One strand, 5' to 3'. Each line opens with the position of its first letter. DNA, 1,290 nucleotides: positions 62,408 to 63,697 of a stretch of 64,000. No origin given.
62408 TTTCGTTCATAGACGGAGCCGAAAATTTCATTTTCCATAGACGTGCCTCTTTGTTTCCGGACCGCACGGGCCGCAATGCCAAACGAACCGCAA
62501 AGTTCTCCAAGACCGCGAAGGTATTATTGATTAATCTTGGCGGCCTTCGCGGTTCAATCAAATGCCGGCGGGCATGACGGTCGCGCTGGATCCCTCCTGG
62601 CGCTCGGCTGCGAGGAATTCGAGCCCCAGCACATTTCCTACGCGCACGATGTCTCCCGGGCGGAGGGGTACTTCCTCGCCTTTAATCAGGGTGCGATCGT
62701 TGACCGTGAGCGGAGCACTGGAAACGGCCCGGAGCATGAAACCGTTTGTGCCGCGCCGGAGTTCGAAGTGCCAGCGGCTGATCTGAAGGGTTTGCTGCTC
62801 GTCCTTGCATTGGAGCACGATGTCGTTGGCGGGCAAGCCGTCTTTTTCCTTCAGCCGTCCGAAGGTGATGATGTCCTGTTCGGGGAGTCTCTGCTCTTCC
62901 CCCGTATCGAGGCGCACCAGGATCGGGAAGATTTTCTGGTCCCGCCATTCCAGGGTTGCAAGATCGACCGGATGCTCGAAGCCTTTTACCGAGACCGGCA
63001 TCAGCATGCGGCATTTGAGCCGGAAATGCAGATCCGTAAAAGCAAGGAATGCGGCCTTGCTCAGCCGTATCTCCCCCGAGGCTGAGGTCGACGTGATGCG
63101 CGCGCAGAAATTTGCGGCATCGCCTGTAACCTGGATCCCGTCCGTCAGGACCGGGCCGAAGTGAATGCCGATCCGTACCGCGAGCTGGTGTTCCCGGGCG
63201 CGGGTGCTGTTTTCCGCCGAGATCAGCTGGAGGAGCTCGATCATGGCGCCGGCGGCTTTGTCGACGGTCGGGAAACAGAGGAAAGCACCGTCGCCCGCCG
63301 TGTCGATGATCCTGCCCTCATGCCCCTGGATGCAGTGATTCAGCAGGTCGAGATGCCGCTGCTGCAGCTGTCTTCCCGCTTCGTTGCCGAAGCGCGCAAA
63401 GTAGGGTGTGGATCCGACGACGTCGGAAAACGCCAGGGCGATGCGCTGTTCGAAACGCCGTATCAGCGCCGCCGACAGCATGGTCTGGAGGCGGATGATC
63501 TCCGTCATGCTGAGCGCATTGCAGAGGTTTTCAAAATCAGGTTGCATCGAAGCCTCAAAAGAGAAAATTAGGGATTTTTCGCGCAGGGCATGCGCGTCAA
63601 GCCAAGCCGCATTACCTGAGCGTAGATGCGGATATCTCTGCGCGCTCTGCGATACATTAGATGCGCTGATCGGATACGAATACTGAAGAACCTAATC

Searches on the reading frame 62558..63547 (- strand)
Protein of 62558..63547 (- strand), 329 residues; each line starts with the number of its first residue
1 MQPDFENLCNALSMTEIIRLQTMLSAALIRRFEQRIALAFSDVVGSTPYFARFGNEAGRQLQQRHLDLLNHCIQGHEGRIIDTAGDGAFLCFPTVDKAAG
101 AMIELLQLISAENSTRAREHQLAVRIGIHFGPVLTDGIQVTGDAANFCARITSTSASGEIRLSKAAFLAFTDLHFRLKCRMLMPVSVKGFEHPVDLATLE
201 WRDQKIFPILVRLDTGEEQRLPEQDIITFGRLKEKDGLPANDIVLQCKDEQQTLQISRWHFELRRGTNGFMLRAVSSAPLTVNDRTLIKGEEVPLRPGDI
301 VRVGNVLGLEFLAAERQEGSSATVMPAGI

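Call 3: search_protein_families(library=pfam, proteins=[window:62558-63547:-], max_evalue=0.01)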
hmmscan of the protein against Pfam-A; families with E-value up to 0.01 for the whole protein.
window:62558-63547:- (329 aa): 3 families
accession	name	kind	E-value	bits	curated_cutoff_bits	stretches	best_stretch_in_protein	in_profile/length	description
PF00211.25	Guanylate_cyc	-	3.2e-13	50.1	21.9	1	34-189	7-172/183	Adenylate and Guanylate cyclase catalytic domain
PF00498.31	FHA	-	4.6e-09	37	20.7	1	227-304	1-67/67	FHA domain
PF16697.10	Yop-YscD_cpl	-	0.0055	17.4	33.2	0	240-306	26-86/94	Inner membrane component of T3SS, cytoplasmic domain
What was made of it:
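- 62558..63547 (-): Class III nucleotidyl cyclase (residues 34-189) fused to a C-terminal FHA domain (residues 227-304), 329 aa. It is the first gene of the apparent operon. Pfam Guanylate_cyc 3.2e-13 and FHA 4.6e-09 (call 3).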

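Call 4: search_protein_families(library=ncbifam, proteins=[window:62558-63547:-], max_evalue=0.01)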
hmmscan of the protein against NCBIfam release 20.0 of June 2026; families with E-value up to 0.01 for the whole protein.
window:62558-63547:- (329 aa): 3 families
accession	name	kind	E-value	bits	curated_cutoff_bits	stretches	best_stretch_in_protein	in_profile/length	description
NF058673.1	LipAdnlyCyLipJMY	equivalog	3e-13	49.3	800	1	38-164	298-416/449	bifunctional lipase/adenylate cyclase LipJ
TIGR04510.1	mod_pep_cyc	subfamily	3.5e-06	25.8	400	1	37-135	7-102/814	putative peptide modification system cyclase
TIGR03354.1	VI_FHA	hypoth_equivalog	0.00014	21.9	120.25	1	255-306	44-97/420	type VI secretion system-associated FHA domain protein TagH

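Call 53: search_solved_structures(query=window:62558-63547:-, max_evalue=0.001, show_alignments=3)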
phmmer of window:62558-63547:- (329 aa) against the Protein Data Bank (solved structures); distinct sequences matched with E-value up to 0.001: 7.
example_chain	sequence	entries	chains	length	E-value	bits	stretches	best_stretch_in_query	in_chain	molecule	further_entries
4wp8_A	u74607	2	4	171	3.3e-14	56.1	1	34-166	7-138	Ma1120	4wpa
4wp9_A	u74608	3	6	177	3.5e-14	56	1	34-166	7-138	Ma1120 | Cyclase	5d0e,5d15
4wp3_A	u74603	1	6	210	5e-14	55.5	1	33-166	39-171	Ma1120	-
5d0g_A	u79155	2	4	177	1.7e-13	53.8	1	34-166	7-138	Cyclase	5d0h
3mr7_A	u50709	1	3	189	3.6e-10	42.8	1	37-164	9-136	Adenylate/guanylate cyclase/hydrolase, alpha/beta fold family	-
1ybt_A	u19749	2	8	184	7.4e-10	41.8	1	37-164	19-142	hydrolase, alpha/beta hydrolase fold family | lipJ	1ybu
3et6_A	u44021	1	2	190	0.00061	22.4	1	37-189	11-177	Soluble guanylyl cyclase beta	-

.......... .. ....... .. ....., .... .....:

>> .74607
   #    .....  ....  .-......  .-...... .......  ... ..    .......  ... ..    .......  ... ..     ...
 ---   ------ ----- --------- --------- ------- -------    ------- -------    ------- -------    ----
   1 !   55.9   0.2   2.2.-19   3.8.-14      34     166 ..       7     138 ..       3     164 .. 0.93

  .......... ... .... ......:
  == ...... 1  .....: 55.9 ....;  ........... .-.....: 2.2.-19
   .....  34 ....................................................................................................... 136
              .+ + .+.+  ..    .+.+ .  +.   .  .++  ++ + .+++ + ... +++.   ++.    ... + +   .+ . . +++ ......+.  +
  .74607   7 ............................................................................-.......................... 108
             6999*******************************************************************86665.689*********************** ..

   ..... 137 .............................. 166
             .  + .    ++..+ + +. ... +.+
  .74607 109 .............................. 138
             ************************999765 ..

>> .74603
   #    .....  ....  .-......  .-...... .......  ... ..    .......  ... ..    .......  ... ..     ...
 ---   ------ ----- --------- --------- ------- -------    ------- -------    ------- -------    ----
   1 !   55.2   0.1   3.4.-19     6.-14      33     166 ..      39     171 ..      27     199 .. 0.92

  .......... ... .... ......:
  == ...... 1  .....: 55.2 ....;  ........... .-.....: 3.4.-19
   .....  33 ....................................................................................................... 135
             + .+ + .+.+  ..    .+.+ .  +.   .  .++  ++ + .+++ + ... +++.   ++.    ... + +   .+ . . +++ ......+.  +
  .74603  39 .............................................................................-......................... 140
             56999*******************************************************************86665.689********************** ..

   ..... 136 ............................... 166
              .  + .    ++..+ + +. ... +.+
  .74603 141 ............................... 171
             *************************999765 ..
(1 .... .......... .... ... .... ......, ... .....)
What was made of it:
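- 62558..63547 (-): Best solved relative is the adenylyl cyclase Ma1120, 4wp8, E 3e-14 (call 53).
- The nucleotide specificity of the window's cyclase is unclear, because Asp sits at the position aligned to the Lys I take to be Ma1120's specificity residue (call 53).
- Tried and rejected: Asp sits at the position aligned to the Lys I take to be Ma1120's specificity residue (call 53).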
